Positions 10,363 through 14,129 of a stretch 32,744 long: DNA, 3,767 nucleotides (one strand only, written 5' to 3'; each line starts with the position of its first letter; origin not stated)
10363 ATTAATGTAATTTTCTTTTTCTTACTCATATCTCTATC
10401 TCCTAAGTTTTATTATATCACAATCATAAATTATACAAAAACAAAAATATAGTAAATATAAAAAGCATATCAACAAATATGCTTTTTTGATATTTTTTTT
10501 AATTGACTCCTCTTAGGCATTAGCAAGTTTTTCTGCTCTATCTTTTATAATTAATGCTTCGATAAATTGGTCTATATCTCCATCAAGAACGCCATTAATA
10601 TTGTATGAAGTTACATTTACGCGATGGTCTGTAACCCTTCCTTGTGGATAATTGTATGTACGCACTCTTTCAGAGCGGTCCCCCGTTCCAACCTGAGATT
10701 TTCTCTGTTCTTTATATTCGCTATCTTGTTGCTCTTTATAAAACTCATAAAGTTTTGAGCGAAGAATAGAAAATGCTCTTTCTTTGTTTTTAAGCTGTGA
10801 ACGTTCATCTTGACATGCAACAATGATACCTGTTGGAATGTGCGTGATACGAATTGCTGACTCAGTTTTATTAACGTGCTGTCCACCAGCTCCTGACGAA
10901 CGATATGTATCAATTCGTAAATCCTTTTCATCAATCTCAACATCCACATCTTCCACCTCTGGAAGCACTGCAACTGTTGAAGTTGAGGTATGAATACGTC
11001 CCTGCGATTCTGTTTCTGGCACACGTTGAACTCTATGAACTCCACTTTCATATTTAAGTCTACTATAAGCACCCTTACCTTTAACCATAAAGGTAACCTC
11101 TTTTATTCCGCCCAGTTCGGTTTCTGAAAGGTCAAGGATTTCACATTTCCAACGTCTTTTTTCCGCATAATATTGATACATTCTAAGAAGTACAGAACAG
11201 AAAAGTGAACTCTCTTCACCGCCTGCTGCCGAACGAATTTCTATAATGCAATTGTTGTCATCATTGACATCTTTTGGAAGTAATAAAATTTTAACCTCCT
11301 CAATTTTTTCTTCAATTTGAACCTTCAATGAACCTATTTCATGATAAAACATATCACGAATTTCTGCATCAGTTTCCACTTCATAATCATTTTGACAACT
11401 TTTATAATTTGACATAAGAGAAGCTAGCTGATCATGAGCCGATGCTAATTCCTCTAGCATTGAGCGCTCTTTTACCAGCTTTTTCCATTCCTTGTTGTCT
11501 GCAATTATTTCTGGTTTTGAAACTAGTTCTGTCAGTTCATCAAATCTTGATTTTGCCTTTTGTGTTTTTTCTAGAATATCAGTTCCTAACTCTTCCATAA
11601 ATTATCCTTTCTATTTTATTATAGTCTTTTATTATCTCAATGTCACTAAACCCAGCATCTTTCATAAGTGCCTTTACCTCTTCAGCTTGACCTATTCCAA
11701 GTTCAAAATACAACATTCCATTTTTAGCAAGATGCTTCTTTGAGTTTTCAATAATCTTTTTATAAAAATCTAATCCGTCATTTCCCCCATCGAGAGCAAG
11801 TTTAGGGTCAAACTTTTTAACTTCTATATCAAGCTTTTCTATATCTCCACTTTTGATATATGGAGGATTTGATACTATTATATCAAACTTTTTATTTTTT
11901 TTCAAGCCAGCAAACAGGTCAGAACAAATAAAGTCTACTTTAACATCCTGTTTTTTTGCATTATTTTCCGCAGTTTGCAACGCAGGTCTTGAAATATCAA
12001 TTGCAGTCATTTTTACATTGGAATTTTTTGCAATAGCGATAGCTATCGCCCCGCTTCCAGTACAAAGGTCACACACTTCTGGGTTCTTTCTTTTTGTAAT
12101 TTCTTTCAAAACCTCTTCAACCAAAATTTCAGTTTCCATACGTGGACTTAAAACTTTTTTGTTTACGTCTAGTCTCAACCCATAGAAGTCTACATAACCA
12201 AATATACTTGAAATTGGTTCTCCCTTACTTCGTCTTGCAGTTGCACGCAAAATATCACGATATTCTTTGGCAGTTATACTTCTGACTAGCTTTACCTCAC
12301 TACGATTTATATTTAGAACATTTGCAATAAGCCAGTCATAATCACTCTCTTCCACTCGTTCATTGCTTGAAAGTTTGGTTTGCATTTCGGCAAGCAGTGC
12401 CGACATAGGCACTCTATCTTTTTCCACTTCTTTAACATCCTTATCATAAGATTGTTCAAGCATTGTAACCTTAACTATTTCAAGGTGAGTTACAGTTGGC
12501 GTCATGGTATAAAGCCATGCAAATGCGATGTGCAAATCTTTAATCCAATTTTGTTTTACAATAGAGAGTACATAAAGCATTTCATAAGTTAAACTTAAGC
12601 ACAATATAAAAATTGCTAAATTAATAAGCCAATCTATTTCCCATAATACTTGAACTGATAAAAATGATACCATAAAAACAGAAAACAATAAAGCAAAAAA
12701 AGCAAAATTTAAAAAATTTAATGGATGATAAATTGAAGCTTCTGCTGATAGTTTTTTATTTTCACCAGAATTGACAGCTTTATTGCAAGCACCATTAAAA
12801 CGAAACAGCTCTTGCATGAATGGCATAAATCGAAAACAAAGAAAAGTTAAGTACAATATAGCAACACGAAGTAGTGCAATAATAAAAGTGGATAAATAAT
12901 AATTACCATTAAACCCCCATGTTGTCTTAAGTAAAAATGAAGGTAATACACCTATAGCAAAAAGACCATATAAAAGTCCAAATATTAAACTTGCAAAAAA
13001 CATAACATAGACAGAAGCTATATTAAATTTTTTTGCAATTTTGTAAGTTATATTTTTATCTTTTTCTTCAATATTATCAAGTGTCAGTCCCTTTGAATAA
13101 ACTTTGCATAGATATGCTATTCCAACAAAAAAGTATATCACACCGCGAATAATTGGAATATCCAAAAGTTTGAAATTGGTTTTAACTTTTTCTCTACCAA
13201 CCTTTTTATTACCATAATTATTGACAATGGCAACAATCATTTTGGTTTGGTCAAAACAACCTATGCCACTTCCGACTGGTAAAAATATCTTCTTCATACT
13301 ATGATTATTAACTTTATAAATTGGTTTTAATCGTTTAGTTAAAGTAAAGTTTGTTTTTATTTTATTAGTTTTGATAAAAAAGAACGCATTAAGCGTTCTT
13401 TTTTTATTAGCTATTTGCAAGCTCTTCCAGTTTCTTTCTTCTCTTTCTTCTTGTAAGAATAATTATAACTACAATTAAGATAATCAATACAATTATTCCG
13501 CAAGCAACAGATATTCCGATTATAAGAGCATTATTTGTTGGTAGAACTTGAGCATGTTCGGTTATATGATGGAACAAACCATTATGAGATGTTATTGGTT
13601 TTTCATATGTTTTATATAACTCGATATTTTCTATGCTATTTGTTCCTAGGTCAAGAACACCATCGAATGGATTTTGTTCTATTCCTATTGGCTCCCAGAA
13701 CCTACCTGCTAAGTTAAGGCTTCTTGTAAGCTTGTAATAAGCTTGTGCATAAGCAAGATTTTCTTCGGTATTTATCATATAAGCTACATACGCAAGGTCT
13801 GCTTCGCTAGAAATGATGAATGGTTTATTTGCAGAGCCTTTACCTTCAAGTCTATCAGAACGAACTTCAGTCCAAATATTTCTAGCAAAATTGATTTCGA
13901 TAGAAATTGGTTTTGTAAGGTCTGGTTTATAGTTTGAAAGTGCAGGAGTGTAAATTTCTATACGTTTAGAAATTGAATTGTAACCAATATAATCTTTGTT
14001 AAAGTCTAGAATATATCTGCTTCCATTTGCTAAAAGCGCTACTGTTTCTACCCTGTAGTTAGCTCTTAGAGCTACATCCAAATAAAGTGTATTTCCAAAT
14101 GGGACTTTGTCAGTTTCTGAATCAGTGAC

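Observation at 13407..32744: One ORF longer than 19.3 kb: a giant tail-anchored surface protein (at least 6,443 aa) with no recognisable wall-anchoring signal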

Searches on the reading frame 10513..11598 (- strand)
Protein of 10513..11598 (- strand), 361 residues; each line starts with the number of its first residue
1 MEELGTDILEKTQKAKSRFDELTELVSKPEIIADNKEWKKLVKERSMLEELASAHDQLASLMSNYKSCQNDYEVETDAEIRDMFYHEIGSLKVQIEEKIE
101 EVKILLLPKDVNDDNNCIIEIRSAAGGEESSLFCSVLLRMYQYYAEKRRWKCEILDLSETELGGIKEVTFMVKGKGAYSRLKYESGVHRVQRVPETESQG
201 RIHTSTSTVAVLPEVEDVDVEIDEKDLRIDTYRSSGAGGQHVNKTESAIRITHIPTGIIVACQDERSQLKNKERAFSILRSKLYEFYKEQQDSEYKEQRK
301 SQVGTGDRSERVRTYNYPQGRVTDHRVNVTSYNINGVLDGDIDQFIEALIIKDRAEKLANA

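Call 9: find_encoding_contigs(protein=window:10513-11598:-, flank=10000, max_places=6)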
Protein window:10513-11598:- (361 aa): 23 contigs read that carry it; 6 places shown.
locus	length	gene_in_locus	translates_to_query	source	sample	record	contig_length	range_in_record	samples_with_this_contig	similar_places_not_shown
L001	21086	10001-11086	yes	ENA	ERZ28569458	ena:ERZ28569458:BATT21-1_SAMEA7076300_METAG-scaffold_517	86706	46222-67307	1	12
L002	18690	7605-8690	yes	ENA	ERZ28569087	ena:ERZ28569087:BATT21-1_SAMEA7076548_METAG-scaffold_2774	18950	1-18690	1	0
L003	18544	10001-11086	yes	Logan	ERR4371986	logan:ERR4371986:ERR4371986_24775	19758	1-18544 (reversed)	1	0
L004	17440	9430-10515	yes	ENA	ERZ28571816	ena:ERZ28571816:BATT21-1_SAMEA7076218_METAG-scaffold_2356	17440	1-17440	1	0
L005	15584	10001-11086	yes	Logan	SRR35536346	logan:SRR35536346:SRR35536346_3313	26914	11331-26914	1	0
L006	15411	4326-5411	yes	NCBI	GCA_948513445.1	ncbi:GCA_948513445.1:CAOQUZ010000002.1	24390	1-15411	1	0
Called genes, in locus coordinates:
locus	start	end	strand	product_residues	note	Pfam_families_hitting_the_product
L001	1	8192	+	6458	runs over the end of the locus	PF07233:DUF1425 (faint), PF18998:Flg_new_2 (faint), PF18657:YDG (weak)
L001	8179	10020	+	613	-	PF07136:DUF1385, PF01170:UPF0020 (weak), PF03602:Cons_hypoth95 (weak), PF05175:MTS, PF06325:PrmA, PF07669:Eco57I, PF13649:Methyltransf_25, PF13847:Methyltransf_31, +5 more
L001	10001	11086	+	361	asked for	PF03462:PCRF, PF00472:RF-1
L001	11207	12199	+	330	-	-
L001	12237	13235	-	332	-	-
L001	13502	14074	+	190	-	PF01520:Amidase_3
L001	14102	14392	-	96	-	-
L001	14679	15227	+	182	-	PF00625:Guanylate_kin, PF13238:AAA_18, PF13671:AAA_33 (weak)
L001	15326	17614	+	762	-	PF19732:SpoIIE_N, PF07228:SpoIIE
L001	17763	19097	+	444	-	PF01171:ATP_bind_3, PF11734:TilS_C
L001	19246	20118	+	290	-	PF00583:Acetyltransf_1 (faint)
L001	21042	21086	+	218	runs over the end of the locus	PF00293:NUDIX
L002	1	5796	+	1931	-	?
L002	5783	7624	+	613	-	PF07136:DUF1385, PF01170:UPF0020 (weak), PF03602:Cons_hypoth95 (weak), PF05175:MTS, PF06325:PrmA, PF07669:Eco57I, PF13649:Methyltransf_25, PF13847:Methyltransf_31, +5 more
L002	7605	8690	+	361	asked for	PF03462:PCRF, PF00472:RF-1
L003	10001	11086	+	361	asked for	PF03462:PCRF, PF00472:RF-1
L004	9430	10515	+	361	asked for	PF03462:PCRF, PF00472:RF-1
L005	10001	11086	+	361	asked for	PF03462:PCRF, PF00472:RF-1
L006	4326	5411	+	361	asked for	PF03462:PCRF, PF00472:RF-1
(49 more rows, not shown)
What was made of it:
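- On Tail-anchored membrane protein (strict sense): The public gene call adds about 13 residues upstream (call 9).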

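Call 55: list_cluster_members(proteins=[window:10513-11598:-, window:6371-6919:-, window:3984-6272:-])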
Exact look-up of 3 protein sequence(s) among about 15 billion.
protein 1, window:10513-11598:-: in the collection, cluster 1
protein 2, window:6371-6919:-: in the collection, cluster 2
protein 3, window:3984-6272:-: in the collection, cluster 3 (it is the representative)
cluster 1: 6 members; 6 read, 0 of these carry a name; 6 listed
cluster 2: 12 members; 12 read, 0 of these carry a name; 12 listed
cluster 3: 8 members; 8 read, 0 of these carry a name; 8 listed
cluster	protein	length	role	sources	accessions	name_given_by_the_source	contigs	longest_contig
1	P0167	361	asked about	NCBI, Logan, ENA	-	-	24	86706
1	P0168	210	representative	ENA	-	-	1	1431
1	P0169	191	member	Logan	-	-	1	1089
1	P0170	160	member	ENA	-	-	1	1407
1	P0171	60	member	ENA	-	-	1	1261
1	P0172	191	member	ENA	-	-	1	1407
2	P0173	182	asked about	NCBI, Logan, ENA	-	-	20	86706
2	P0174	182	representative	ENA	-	-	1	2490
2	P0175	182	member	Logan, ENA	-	-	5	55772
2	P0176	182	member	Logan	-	-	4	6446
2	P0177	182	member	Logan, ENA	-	-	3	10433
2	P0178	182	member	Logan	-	-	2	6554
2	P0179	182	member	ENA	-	-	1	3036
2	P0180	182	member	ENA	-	-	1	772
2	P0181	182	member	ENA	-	-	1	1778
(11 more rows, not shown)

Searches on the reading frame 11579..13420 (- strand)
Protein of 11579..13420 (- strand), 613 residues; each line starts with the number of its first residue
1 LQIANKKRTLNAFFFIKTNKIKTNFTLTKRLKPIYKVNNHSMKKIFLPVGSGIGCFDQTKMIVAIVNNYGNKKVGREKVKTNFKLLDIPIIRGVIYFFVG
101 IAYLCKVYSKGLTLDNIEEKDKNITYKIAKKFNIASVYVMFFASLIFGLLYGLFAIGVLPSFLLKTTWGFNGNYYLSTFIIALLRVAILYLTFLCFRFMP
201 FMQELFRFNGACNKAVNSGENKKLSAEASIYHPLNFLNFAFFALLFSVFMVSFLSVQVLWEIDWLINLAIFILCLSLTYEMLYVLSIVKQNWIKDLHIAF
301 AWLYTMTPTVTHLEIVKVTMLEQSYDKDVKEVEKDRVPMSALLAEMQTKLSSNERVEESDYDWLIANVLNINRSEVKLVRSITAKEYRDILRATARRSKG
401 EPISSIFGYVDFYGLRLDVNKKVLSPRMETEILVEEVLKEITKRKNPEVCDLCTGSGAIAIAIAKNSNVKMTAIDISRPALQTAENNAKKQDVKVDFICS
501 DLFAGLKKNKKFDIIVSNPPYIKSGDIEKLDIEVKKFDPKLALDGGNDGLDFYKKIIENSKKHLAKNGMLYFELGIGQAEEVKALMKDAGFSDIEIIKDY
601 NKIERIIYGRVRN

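Call 94: find_encoding_contigs(protein=window:11579-13420:-, flank=10000, max_places=10)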
Protein window:11579-13420:- (613 aa): 23 contigs read that carry it; 10 places shown.
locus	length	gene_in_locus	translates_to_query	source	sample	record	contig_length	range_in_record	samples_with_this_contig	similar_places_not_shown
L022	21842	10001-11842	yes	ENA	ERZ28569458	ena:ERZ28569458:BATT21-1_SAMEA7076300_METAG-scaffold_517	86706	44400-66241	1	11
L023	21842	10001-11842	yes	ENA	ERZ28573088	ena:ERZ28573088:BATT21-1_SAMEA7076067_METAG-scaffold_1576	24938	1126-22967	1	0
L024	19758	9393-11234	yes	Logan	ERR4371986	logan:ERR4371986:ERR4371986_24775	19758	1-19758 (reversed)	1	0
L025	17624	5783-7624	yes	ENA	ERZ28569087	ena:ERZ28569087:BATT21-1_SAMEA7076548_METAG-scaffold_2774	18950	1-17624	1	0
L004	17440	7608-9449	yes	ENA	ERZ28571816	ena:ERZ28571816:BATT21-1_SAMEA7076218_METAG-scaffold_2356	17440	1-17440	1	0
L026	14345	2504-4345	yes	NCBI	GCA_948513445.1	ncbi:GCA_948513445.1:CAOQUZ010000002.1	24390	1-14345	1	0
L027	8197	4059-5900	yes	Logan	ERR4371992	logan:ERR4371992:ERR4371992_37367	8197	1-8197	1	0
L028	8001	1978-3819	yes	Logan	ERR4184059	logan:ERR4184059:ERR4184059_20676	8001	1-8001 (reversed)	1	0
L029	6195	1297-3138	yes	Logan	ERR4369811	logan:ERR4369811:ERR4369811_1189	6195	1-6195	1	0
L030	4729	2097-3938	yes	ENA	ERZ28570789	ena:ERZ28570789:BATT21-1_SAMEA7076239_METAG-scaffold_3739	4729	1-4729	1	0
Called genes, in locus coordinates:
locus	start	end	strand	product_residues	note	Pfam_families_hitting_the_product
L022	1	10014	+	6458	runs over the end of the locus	PF07233:DUF1425 (faint), PF18998:Flg_new_2 (faint), PF18657:YDG (weak)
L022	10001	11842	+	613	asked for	PF07136:DUF1385, PF01170:UPF0020 (weak), PF03602:Cons_hypoth95 (weak), PF05175:MTS, PF06325:PrmA, PF07669:Eco57I, PF13649:Methyltransf_25, PF13847:Methyltransf_31, +5 more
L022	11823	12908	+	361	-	PF03462:PCRF, PF00472:RF-1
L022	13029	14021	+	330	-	-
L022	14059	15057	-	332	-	-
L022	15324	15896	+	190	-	PF01520:Amidase_3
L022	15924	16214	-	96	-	-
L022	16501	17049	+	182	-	PF00625:Guanylate_kin, PF13238:AAA_18, PF13671:AAA_33 (weak)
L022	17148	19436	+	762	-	PF19732:SpoIIE_N, PF07228:SpoIIE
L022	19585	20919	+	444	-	PF01171:ATP_bind_3, PF11734:TilS_C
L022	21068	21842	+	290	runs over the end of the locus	PF00583:Acetyltransf_1 (faint)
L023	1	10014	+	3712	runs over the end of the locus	?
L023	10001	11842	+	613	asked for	PF07136:DUF1385, PF01170:UPF0020 (weak), PF03602:Cons_hypoth95 (weak), PF05175:MTS, PF06325:PrmA, PF07669:Eco57I, PF13649:Methyltransf_25, PF13847:Methyltransf_31, +5 more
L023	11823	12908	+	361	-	PF03462:PCRF, PF00472:RF-1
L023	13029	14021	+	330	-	-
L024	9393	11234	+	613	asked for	PF07136:DUF1385, PF01170:UPF0020 (weak), PF03602:Cons_hypoth95 (weak), PF05175:MTS, PF06325:PrmA, PF07669:Eco57I, PF13649:Methyltransf_25, PF13847:Methyltransf_31, +5 more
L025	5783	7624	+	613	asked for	PF07136:DUF1385, PF01170:UPF0020 (weak), PF03602:Cons_hypoth95 (weak), PF05175:MTS, PF06325:PrmA, PF07669:Eco57I, PF13649:Methyltransf_25, PF13847:Methyltransf_31, +5 more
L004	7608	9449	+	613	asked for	PF07136:DUF1385, PF01170:UPF0020 (weak), PF03602:Cons_hypoth95 (weak), PF05175:MTS, PF06325:PrmA, PF07669:Eco57I, PF13649:Methyltransf_25, PF13847:Methyltransf_31, +5 more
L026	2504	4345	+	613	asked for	PF07136:DUF1385, PF01170:UPF0020 (weak), PF03602:Cons_hypoth95 (weak), PF05175:MTS, PF06325:PrmA, PF07669:Eco57I, PF13649:Methyltransf_25, PF13847:Methyltransf_31, +5 more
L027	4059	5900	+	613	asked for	PF07136:DUF1385, PF01170:UPF0020 (weak), PF03602:Cons_hypoth95 (weak), PF05175:MTS, PF06325:PrmA, PF07669:Eco57I, PF13649:Methyltransf_25, PF13847:Methyltransf_31, +5 more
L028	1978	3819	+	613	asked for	PF07136:DUF1385, PF01170:UPF0020 (weak), PF03602:Cons_hypoth95 (weak), PF05175:MTS, PF06325:PrmA, PF07669:Eco57I, PF13649:Methyltransf_25, PF13847:Methyltransf_31, +5 more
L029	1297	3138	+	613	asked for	PF07136:DUF1385, PF01170:UPF0020 (weak), PF03602:Cons_hypoth95 (weak), PF05175:MTS, PF06325:PrmA, PF07669:Eco57I, PF13649:Methyltransf_25, PF13847:Methyltransf_31, +5 more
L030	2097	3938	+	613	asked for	PF07136:DUF1385, PF01170:UPF0020 (weak), PF03602:Cons_hypoth95 (weak), PF05175:MTS, PF06325:PrmA, PF07669:Eco57I, PF13649:Methyltransf_25, PF13847:Methyltransf_31, +5 more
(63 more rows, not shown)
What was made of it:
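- Checked: Gene calls on independent public assemblies give 6,458 aa (86.7-kb ENA scaffold) and 6,461 aa (Logan contig) (calls 9, 94).
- The same gene appears in at least 12 independently assembled contigs, with full-length calls of 6,458 and 6,461 aa (calls 9, 94). Giant genes are often fragmented in MAGs (calls 9, 94).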

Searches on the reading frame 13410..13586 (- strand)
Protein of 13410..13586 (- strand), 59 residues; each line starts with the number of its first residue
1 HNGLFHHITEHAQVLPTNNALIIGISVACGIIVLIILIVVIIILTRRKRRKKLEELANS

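Call 17: search_protein_families(library=ncbifam, proteins=[window:13410-13586:-], max_evalue=10)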
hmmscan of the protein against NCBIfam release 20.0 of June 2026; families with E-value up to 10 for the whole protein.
seq(59 aa): 16 families
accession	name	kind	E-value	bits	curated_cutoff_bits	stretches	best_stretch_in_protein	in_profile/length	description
TIGR01477.1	RIFIN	paralog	0.00033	20.5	176.95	1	10-52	300-342/356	variant surface antigen, rifin family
NF045846.1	MSC0882_dom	subfamily_domain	0.00035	19.8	60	1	22-56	160-194/244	MSC_0882 family membrane protein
NF033218.1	anchor_AmaP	equivalog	0.0021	17.8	55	1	16-53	41-78/166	alkaline shock response membrane anchor protein AmaP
TIGR01478.1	STEVOR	paralog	0.0025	17.1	166.65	1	27-53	267-297/308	STEVOR family variant surface protein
NF033897.1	GUMAP_C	equivalog_domain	0.0044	15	200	1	11-52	690-731/733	GUMAP protein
NF051442.1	NheB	equivalog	0.021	13.9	500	1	6-45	220-259/398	non-hemolytic enterotoxin subunit B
NF041023.1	PP0621_fam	subfamily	0.033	14.5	45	1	31-54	3-26/71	PP0621 family protein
NF051874.1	PVV_CTERM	equivalog_domain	0.049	13.4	27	1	26-48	11-33/38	PVV-CTERM domain-containing choice-of-anchor G protein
NF053520.1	HK_Porph_FimS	equivalog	0.062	11.5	600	1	12-57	346-391/618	sensor histidine kinase FimS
TIGR03141.1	cytochro_ccmD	equivalog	0.098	12.8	25.95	1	25-56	12-42/47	heme exporter protein CcmD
NF003409.0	PRK04778.1-3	equivalog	0.27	9.9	562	1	26-58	3-35/570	septation ring formation regulator EzrA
NF050118.1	aa3_CtaJ_Mycob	equivalog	0.31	11.4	43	1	25-50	6-30/80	aa3-type cytochrome oxidase subunit CtaJ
NF033507.3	Loki-CTERM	subfamily_domain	2.7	8.4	19.9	1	31-51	7-27/27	Loki-CTERM sorting domain-containing protein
TIGR01167.1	LPXTG_anchor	domain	4.9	8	15.9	0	32-51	14-33/34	LPXTG cell wall anchor domain-containing protein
NF041738.1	GG_III-CTERM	domain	6.5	6.8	22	0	30-52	6-28/28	GGIII-like transmembrane region-containing protein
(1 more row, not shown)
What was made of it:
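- On LPXTG / sortase-anchored surface protein: 8.0 bits against a cut-off of 15.9 (call 17).
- TIGR01167 (LPXTG anchor) scores 8.0 bits against a cut-off of 15.9 (call 17). TIGR01167 scores 8.0 bits against a cut-off of 15.9 (call 17).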

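Call 18: search_protein_families(library=pfam, proteins=[window:13410-13586:-], max_evalue=10)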
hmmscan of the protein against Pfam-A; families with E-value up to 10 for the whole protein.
seq(59 aa): 31 families (the best 25 are shown)
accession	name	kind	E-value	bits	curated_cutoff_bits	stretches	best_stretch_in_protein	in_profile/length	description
PF15102.11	TMEM154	-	0.0036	17.6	30.3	1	19-52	59-95/153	TMEM154 protein family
PF15820.10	ECSCR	-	0.0041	17.4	27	1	8-44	4-41/104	Endothelial cell-specific chemotaxis regulator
PF14914.11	LRRC37AB_C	-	0.0042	17.5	27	1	17-51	112-146/147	LRRC37A/B like protein 1 C-terminal domain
PF02009.21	RIFIN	-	0.005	17.2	32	1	12-52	273-313/327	Rifin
PF17410.7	Stevor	-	0.0093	16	25.4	1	19-52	228-263/275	Subtelomeric Variable Open Reading frame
PF06024.17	Orf78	-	0.011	16.4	29.4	1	16-52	59-95/101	Orf78 (ac78)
PF06143.16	Baculo_11_kDa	-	0.014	15.4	28.4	1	26-46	38-58/84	Baculovirus 11 kDa family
PF12304.13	BCLP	-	0.014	15.4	29.4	1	1-54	22-74/184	Beta-casein like protein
PF14575.11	EphA2_TM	-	0.015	16.4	28.9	1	25-52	3-30/74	Ephrin type-A receptor 2 transmembrane domain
PF14610.12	Psg1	-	0.016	15.4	30.1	1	11-50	147-184/186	Ykl077w/Psg1 (Pma1 Stabilization in Golgi)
PF08693.15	SKG6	-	0.022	14.1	30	1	16-55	11-50/668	SKG6 family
PF06305.16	LapA_dom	-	0.023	15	28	1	20-56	20-56/64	Lipopolysaccharide assembly protein A domain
PF20087.4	DUF6479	-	0.029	15.3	25.4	1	17-52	13-49/120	Family of unknown function (DUF6479)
PF16101.10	PRIMA1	-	0.032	14.5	38.6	1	16-53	93-128/158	Proline-rich membrane anchor 1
PF06160.17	EzrA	-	0.032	13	39.6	1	29-58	3-32/557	Septation ring formation regulator, EzrA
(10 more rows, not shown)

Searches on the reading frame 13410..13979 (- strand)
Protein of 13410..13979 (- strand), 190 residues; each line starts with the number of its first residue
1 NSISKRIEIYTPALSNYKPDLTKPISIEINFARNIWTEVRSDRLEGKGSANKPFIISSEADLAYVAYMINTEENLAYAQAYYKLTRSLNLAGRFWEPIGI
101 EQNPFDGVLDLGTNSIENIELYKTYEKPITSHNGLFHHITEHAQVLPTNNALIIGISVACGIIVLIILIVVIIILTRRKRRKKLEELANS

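Call 17: search_protein_families(library=ncbifam, proteins=[window:13410-13979:-], max_evalue=10)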
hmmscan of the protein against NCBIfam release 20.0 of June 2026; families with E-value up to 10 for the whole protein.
window:13410-13979:- (190 aa): 9 families
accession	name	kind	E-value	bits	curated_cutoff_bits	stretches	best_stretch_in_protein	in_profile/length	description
TIGR01477.1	RIFIN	paralog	0.00029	20.7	176.95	1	140-183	299-342/356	variant surface antigen, rifin family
NF045846.1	MSC0882_dom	subfamily_domain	0.0018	17.5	60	1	151-187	158-194/244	MSC_0882 family membrane protein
TIGR01478.1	STEVOR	paralog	0.0044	16.3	166.65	1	126-184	238-297/308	STEVOR family variant surface protein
NF033897.1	GUMAP_C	equivalog_domain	0.0095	13.9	200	1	141-183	689-731/733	GUMAP protein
NF033218.1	anchor_AmaP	equivalog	0.022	14.5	55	1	148-184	42-78/166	alkaline shock response membrane anchor protein AmaP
TIGR02217.1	chp_TIGR02217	subfamily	0.098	12.2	136.65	1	65-135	48-125/210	phage distal tail protein, Rcc01695 family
NF041023.1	PP0621_fam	subfamily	0.25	11.7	45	1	162-185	3-26/71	PP0621 family protein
NF045529.2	Heimdall-CTERM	domain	5.1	7.7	24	0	162-181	8-26/26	Heimdall-CTERM domain-containing surface protein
NF033507.3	Loki-CTERM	subfamily_domain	7.7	7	19.9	1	162-182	7-27/27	Loki-CTERM sorting domain-containing protein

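Call 18: search_protein_families(library=pfam, proteins=[window:13410-13979:-], max_evalue=10)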
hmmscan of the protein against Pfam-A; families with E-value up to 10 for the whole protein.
window:13410-13979:- (190 aa): 16 families
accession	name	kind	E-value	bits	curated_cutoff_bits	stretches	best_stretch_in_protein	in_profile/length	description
PF02009.21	RIFIN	-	0.013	15.9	32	1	143-183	273-313/327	Rifin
PF15102.11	TMEM154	-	0.013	15.8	30.3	1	150-183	59-95/153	TMEM154 protein family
PF14914.11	LRRC37AB_C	-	0.014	15.7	27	1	148-182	112-146/147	LRRC37A/B like protein 1 C-terminal domain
PF17410.7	Stevor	-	0.024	14.6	25.4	1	137-182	216-262/275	Subtelomeric Variable Open Reading frame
PF06024.17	Orf78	-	0.033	14.9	29.4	1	143-182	55-94/101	Orf78 (ac78)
PF15820.10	ECSCR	-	0.05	13.9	27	1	139-175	4-41/104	Endothelial cell-specific chemotaxis regulator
PF14610.12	Psg1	-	0.063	13.5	30.1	1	137-181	142-184/186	Ykl077w/Psg1 (Pma1 Stabilization in Golgi)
PF06143.16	Baculo_11_kDa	-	0.091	12.8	28.4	1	157-177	38-58/84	Baculovirus 11 kDa family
PF14575.11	EphA2_TM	-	0.1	13.8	28.9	1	156-183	3-30/74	Ephrin type-A receptor 2 transmembrane domain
PF04995.19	CcmD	-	0.2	12.2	25.6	1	156-187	9-39/44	Heme exporter protein D (CcmD)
PF06305.16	LapA_dom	-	0.23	11.9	28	1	151-186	20-55/64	Lipopolysaccharide assembly protein A domain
PF08693.15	SKG6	-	0.25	10.6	30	1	148-186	12-50/668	SKG6 family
PF06160.17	EzrA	-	0.25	10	39.6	1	160-189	3-32/557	Septation ring formation regulator, EzrA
PF08374.16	Protocadherin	-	0.28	11.6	26.3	1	137-182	22-67/217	Protocadherin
PF20087.4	DUF6479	-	0.34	11.8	25.4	1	149-183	14-49/120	Family of unknown function (DUF6479)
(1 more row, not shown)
